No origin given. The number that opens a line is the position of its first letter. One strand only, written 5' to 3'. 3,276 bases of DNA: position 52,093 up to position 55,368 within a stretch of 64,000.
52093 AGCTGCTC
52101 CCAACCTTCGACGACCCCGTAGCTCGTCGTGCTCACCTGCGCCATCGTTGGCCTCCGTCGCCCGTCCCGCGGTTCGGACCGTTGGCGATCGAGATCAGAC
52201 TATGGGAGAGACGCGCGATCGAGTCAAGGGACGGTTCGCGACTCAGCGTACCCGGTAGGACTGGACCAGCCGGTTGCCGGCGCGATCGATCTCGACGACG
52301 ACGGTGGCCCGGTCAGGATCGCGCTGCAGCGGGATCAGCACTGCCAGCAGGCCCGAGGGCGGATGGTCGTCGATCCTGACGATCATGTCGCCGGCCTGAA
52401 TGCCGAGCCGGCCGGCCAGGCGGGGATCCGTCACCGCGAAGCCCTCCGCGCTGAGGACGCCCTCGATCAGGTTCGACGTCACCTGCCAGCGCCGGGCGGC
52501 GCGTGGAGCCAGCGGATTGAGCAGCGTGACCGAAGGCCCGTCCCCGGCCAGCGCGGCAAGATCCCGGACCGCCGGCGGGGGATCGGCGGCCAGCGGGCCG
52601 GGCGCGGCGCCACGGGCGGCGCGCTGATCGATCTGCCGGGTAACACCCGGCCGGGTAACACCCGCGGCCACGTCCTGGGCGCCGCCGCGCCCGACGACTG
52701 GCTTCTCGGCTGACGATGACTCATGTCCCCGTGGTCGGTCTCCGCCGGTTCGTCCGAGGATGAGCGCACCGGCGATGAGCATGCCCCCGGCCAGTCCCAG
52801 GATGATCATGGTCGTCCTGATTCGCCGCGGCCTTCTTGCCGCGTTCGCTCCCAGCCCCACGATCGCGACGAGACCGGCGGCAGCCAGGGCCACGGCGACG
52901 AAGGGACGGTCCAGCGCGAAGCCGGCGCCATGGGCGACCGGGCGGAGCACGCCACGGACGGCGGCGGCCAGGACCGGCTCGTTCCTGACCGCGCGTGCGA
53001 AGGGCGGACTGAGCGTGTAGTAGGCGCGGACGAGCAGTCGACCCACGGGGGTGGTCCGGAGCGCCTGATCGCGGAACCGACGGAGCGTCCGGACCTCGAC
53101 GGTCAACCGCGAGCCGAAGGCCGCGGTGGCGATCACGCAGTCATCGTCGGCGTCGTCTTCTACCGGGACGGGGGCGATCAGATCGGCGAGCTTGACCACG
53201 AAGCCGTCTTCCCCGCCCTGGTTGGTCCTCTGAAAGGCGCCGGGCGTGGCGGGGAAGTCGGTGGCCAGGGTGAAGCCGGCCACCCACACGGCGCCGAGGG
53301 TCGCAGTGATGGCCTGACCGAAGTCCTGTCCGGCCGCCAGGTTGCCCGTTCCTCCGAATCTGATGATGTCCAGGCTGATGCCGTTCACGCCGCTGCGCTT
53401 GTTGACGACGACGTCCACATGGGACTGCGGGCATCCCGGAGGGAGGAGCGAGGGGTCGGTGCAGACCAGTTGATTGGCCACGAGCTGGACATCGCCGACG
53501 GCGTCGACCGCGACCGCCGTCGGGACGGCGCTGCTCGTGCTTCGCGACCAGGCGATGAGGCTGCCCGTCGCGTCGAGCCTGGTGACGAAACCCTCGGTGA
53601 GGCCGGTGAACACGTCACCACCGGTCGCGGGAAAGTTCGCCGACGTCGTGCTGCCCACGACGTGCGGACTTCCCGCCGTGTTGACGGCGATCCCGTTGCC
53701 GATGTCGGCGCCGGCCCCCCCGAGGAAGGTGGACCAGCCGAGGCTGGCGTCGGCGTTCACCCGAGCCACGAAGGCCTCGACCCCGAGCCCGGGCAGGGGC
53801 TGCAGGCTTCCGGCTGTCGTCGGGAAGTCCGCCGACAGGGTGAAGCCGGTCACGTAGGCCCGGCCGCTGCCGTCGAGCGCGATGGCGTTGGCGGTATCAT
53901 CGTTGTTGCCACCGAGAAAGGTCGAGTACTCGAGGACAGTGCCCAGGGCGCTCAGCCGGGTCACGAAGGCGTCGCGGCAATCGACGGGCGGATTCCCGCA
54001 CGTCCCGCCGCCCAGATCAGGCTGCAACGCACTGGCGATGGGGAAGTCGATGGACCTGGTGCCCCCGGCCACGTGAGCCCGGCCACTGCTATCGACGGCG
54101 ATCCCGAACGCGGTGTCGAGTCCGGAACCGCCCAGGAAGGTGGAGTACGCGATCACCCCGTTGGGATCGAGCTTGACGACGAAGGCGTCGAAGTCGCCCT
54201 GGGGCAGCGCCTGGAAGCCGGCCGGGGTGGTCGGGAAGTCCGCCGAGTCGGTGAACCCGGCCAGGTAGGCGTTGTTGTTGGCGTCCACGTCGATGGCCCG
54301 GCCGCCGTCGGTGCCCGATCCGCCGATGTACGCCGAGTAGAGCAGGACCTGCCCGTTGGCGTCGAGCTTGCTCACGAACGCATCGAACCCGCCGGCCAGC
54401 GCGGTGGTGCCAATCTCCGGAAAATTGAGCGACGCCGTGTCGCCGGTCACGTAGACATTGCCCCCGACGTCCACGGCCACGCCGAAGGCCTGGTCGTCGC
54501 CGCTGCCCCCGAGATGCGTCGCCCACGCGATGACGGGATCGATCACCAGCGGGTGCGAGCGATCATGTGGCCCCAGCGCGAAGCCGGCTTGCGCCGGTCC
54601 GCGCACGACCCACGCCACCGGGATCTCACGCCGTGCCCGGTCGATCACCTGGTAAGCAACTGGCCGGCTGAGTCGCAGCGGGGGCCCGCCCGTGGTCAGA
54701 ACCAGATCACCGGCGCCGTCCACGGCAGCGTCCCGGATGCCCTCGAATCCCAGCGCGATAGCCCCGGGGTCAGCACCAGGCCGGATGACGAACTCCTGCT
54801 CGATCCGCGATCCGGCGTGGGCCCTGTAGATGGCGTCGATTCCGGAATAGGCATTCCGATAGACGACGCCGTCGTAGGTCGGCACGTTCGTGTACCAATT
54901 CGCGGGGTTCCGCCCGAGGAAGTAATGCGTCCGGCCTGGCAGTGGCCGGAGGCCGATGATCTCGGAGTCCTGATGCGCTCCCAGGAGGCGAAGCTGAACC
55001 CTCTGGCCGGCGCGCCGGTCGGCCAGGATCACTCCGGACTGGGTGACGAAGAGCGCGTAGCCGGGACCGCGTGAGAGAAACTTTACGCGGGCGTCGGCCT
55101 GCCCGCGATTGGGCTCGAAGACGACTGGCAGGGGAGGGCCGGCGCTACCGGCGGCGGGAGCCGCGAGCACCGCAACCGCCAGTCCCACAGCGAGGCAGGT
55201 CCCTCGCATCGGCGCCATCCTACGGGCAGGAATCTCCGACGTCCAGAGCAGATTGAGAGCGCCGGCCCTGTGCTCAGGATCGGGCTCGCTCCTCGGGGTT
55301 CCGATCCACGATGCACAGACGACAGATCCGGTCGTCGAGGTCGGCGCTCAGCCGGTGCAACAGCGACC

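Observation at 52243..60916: Paired SBBP beta-propeller/PDZ envelope proteins flanking a GAF-GAF sigma54 activator: candidate uncharacterised envelope system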

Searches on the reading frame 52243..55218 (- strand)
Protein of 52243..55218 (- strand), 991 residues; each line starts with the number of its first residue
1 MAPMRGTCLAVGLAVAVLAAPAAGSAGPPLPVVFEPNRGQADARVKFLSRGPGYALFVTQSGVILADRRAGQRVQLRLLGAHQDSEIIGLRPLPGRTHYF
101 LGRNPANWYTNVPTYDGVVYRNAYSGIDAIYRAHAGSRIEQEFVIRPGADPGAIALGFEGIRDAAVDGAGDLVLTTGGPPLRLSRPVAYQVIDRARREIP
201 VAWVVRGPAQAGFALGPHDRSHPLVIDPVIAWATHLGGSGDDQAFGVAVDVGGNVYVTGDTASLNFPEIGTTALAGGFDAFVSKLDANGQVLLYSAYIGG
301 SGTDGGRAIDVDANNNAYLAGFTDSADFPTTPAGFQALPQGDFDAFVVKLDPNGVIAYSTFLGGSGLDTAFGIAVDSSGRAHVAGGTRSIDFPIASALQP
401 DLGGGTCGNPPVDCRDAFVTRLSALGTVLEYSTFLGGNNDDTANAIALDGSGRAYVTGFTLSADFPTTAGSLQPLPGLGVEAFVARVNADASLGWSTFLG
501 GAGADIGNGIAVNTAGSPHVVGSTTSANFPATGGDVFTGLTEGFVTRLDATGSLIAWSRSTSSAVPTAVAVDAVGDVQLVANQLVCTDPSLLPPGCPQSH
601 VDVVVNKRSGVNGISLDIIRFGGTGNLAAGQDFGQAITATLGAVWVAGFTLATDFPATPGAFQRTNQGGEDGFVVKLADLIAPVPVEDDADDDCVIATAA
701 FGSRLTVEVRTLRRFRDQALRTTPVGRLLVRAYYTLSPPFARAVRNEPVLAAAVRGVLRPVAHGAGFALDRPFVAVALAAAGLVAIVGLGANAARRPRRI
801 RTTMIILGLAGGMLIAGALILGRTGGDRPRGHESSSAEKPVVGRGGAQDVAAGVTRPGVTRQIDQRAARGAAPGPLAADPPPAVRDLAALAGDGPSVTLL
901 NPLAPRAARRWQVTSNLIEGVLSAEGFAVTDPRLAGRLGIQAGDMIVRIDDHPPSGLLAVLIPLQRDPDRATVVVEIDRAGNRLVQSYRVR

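Call 8: search_protein_families(library=pfam, proteins=[window:52243-55218:-], max_evalue=0.01)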
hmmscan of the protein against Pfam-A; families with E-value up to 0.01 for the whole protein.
window:52243-55218:- (991 aa): 2 families
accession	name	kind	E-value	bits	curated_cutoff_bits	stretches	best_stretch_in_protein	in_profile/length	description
PF25778.1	DUF7948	-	5.7e-50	170.7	27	1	34-229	1-214/214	Domain of unknown function (DUF7948)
PF06739.17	SBBP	-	1.1e-25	89.7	20.5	4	232-267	2-38/38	Beta-propeller repeat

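Call 9: search_protein_families(library=ncbifam, proteins=[window:52243-55218:-], max_evalue=1)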
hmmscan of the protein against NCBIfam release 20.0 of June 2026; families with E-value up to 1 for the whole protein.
window:52243-55218:- (991 aa): 2 families
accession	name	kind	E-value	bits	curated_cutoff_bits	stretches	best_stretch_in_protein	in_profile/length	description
NF041770.1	CFI_box_CTERM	domain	3.1e-22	78.2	40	1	694-761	1-68/69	CFI-box-CTERM domain-containing protein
NF047494.1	Lepto_SBBP_lipo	equivalog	1.2e-17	63.8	400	2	243-388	72-208/466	SBBP repeat beta-propeller lipoprotein, LipL53 family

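Call 74: predict_structure(alignment_id=A3)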
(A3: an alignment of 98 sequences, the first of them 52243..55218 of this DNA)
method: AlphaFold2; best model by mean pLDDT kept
length: 991 residues; sequences in the alignment: 98
mean_pLDDT: 79.0   pTM: 0.58
mean pLDDT of the five models: 79.0, 78.8, 78.6, 77.2, 76.3
residues with pLDDT >= 90: 439; 70-90: 307; 50-70: 98; < 50: 147
segments of 3 or more residues with pLDDT < 50: 1-4, 17-28, 680-702, 822-892, 955-970, 974-985, 987-991
pLDDT, mean of each block of 10 residues (from residue 1): 48 49 40 89 94 90 89 93 94 84 84 93 95 74 93 95 82 87 85 74 91 91 79 91 97 94 80 71 92 89 96 97 95 94 96 94 96 98 97 90 79 92 97 94 98 98 94 91 97 96 97 96 97 90 97 97 96 91 83 79 91 82 81 96 91 80 87 86 32 35 63 84 76 69 68 78 85 78 73 65 66 59 34 27 26 29 33 34 44 70 78 86 84 80 72 47 43 44 45 43
secondary structure, 60 per line:
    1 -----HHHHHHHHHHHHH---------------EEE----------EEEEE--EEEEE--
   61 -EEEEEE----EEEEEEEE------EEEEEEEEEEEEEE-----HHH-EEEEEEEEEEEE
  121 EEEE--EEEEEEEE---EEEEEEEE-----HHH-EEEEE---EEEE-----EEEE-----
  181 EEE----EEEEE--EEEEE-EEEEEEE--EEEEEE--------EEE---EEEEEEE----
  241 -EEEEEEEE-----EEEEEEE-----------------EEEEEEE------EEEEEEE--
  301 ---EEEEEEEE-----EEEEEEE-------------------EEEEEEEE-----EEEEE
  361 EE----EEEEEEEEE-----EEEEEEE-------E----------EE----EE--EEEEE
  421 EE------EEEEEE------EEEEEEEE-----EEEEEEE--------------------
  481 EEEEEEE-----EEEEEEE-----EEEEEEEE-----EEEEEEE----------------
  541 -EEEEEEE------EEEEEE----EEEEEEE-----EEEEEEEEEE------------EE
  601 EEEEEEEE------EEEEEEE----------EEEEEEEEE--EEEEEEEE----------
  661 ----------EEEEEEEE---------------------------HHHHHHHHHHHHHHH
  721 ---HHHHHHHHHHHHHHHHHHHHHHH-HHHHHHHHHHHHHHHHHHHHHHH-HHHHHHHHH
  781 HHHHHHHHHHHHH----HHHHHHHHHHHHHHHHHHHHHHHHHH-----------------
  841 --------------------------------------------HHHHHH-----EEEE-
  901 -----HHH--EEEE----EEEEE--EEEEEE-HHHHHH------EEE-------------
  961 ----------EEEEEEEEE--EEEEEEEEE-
elements in order (helices of 4 or more, strands of 3 or more residues): H6-18 E34-36 E47-51 E54-58 E62-67 E72-79 E86-99 E109-124 E127-134 E138-145 E155-159 E163-166 E172-175 E181-183 E188-192 E195-199 E201-207 E210-215 E224-226 E230-236 E242-249 E255-261 E279-285 E292-298 E304-311 E317-323 E343-350 E356-362 E367-375 E381-387 E416-422 E429-434 E441-448 E454-460 E481-487 E493-499 E505-512 E518-524 E542-548 E555-560 E565-571 E577-586 E599-608 E615-621 E632-640 E643-650 E671-678 H706-720 H724-746 H748-770 H772-793 H798-823 H885-890 E896-899 E911-914 E919-923 E926-931 H933-938 E945-947 E971-979 E982-990

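Call 104: search_solved_structures(query=window:52243-55218:-, max_evalue=0.01, show_alignments=1)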
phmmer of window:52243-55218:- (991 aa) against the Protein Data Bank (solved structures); distinct sequences matched with E-value up to 0.01: 4.
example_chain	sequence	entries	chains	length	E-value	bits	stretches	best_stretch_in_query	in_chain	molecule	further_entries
7ron_A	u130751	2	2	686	8e-13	50.4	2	232-388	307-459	CylK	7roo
7fh6_A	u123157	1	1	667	8.9e-13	50.3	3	232-389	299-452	CylK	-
7fh7_A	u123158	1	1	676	9.3e-13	50.2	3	232-389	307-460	CylK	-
7fh8_A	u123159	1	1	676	1.4e-12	49.6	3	232-388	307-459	CylK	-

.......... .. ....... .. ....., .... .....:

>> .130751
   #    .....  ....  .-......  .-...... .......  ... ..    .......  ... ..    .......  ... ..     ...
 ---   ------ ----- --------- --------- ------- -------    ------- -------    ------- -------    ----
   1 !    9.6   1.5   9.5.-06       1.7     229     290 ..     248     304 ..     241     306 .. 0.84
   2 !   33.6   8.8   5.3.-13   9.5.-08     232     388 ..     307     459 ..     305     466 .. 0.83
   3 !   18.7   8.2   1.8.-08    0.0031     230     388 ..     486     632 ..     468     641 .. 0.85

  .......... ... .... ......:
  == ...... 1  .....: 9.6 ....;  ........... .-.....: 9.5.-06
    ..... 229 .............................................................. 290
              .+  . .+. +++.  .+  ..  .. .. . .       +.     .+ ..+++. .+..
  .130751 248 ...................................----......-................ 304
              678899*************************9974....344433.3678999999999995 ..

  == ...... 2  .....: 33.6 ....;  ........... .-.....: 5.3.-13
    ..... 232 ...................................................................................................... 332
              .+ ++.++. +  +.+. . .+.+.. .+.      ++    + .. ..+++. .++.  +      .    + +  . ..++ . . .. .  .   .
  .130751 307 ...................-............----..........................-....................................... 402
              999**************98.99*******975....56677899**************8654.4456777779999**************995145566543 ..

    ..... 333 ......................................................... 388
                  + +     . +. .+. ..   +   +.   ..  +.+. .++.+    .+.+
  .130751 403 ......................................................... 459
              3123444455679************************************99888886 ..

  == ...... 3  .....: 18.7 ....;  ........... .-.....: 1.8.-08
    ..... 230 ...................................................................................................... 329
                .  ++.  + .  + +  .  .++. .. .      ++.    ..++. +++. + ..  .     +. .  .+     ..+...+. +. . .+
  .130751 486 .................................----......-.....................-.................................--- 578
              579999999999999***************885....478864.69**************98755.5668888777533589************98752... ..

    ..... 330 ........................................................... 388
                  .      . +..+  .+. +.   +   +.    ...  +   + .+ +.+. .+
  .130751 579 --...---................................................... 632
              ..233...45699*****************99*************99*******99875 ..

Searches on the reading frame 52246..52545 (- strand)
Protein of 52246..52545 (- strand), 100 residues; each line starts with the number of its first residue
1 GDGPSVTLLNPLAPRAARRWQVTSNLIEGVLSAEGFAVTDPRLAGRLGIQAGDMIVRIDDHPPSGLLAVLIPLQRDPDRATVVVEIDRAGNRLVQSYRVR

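Call 98: search_protein_representatives(alignment_id=A4)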
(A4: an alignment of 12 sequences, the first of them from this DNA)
Query: 12 sequences, 100 profile positions. Proteins with E-value up to 0.001 (for the whole library): 498; up to 1e-10: 78; up to 1e-30: 9. The best 150 are listed.
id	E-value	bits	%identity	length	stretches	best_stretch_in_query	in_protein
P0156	2.2e-44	165.5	-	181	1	4-100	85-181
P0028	2.1e-43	162.4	-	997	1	3-100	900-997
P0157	4.1e-43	161.4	-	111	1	3-100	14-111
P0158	4.9e-43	161.1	-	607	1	2-100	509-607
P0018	3.7e-42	158.3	-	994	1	3-100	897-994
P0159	5.7e-42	157.7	-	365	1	4-100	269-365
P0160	1.0e-41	156.9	-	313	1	3-100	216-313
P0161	6.0e-41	154.5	-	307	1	3-100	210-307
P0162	9.9e-37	140.9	-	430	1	3-100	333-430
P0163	1.1e-29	118.3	-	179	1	6-100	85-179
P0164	1.0e-28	115.2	-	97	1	26-100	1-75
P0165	3.5e-25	103.8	-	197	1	10-99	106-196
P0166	1.9e-23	98.3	-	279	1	9-100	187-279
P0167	3.4e-22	94.3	-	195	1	7-100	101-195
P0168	1.9e-21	91.9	-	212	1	9-100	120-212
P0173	1.0e-19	86.3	-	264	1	9-100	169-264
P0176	6.2e-19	83.8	-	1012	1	19-100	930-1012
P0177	6.9e-19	83.7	-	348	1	10-100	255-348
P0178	1.4e-18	82.6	-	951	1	10-100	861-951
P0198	5.7e-14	67.9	-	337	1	8-100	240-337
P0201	8.6e-14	67.3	-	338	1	6-100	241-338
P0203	1.2e-13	66.8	-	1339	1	11-100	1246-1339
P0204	1.3e-13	66.7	-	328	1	9-100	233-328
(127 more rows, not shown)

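Call 99: search_protein_families(library=pfam, proteins=[P0165, P0166, P0173, P0177, P0198, P0201, P0204, P0176, P0178, P0203], max_evalue=0.01)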
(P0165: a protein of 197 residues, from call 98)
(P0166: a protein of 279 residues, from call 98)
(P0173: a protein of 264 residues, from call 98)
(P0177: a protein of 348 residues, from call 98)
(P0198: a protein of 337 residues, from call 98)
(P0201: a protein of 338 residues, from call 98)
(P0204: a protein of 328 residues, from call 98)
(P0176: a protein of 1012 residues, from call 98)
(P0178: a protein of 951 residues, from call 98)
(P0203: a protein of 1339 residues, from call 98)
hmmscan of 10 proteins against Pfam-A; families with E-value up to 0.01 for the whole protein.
P0165 (197 aa): 3 families
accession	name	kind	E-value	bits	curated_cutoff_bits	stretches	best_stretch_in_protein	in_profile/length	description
PF17820.7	PDZ_6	-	0.00053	20.1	27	1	141-161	11-31/54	PDZ domain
PF00595.29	PDZ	-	0.00087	20.1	23.2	1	139-165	36-62/81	PDZ domain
PF13180.12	PDZ_2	-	0.0022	18.7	27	1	137-189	21-73/80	PDZ domain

P0166 (279 aa): 2 families
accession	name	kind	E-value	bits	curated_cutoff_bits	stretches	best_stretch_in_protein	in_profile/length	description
PF17820.7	PDZ_6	-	0.00028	21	27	1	221-264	10-53/54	PDZ domain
PF00595.29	PDZ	-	0.0019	19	23.2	1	192-239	8-55/81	PDZ domain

P0173 (264 aa): 3 families
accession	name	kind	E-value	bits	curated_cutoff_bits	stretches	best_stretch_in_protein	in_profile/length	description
PF17820.7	PDZ_6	-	3.5e-05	23.9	27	1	205-224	11-30/54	PDZ domain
PF13180.12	PDZ_2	-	7.3e-05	23.4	27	1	205-258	25-75/80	PDZ domain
PF00595.29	PDZ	-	0.00017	22.4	23.2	1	203-228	36-61/81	PDZ domain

P0177 (348 aa): 3 families
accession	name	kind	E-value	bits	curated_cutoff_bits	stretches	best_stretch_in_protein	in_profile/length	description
PF17820.7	PDZ_6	-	1.8e-09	37.6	27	1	288-331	10-53/54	PDZ domain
PF00595.29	PDZ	-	3.4e-05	24.6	23.2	1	287-320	36-68/81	PDZ domain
PF13180.12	PDZ_2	-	0.00019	22.1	27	1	289-342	25-75/80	PDZ domain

P0198 (337 aa): 1 family
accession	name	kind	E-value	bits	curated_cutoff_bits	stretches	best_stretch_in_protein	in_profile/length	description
PF17820.7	PDZ_6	-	0.0011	19.2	27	1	276-297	10-31/54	PDZ domain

P0201 (338 aa): 3 families
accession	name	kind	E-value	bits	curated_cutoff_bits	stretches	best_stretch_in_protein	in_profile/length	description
PF17820.7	PDZ_6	-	3e-06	27.3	27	1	278-304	10-36/54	PDZ domain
PF13180.12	PDZ_2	-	6.5e-06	26.8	27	1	278-332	24-75/80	PDZ domain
PF00595.29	PDZ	-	0.00031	21.5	23.2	1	278-301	37-60/81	PDZ domain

P0204 (328 aa): 3 families
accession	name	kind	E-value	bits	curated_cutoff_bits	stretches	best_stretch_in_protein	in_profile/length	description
PF17820.7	PDZ_6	-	3.2e-07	30.4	27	1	268-307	10-50/54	PDZ domain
PF00595.29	PDZ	-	7.4e-05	23.5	23.2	1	267-293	36-62/81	PDZ domain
PF13180.12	PDZ_2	-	0.0013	19.4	27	1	269-319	25-72/80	PDZ domain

P0176 (1012 aa): 4 families
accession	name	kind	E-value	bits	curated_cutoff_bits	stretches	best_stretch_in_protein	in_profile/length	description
PF25778.1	DUF7948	-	1.5e-53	182.4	27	1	48-241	1-214/214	Domain of unknown function (DUF7948)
PF06739.17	SBBP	-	7.3e-30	103.1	20.5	5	308-344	1-38/38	Beta-propeller repeat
PF17820.7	PDZ_6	-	4e-05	23.7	27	1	955-973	11-29/54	PDZ domain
PF00595.29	PDZ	-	0.0046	17.8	23.2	0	944-973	24-56/81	PDZ domain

P0178 (951 aa): 3 families
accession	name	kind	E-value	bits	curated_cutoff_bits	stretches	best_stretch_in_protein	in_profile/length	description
PF25778.1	DUF7948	-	7.6e-60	203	27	1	3-202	1-214/214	Domain of unknown function (DUF7948)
PF06739.17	SBBP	-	7.8e-34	115.8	20.5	6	417-452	2-38/38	Beta-propeller repeat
PF17820.7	PDZ_6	-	0.0014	18.8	27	1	898-925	14-41/54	PDZ domain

P0203 (1339 aa): 4 families
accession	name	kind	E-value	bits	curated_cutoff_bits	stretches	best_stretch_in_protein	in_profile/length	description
PF18998.6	Flg_new_2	-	1.8e-11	44.3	23.6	2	748-799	15-71/73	Divergent InlB B-repeat domain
PF17820.7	PDZ_6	-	2.5e-06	27.5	27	1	1280-1308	11-39/54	PDZ domain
PF00595.29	PDZ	-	0.00032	21.5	23.2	1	1252-1302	10-60/81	PDZ domain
PF13180.12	PDZ_2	-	0.00063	20.4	27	1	1274-1331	19-73/80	PDZ domain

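Call 102: find_encoding_contigs(protein=P0165, flank=6000, max_places=4)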
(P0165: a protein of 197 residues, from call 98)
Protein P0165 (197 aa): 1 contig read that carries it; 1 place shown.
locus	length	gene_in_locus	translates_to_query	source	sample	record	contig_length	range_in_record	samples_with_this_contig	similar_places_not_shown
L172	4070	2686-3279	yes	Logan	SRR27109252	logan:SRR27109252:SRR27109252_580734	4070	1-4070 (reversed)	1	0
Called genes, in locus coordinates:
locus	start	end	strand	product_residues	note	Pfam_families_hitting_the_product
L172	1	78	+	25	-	?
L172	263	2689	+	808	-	PF25778:DUF7948, PF06739:SBBP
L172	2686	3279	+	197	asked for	-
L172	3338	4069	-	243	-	?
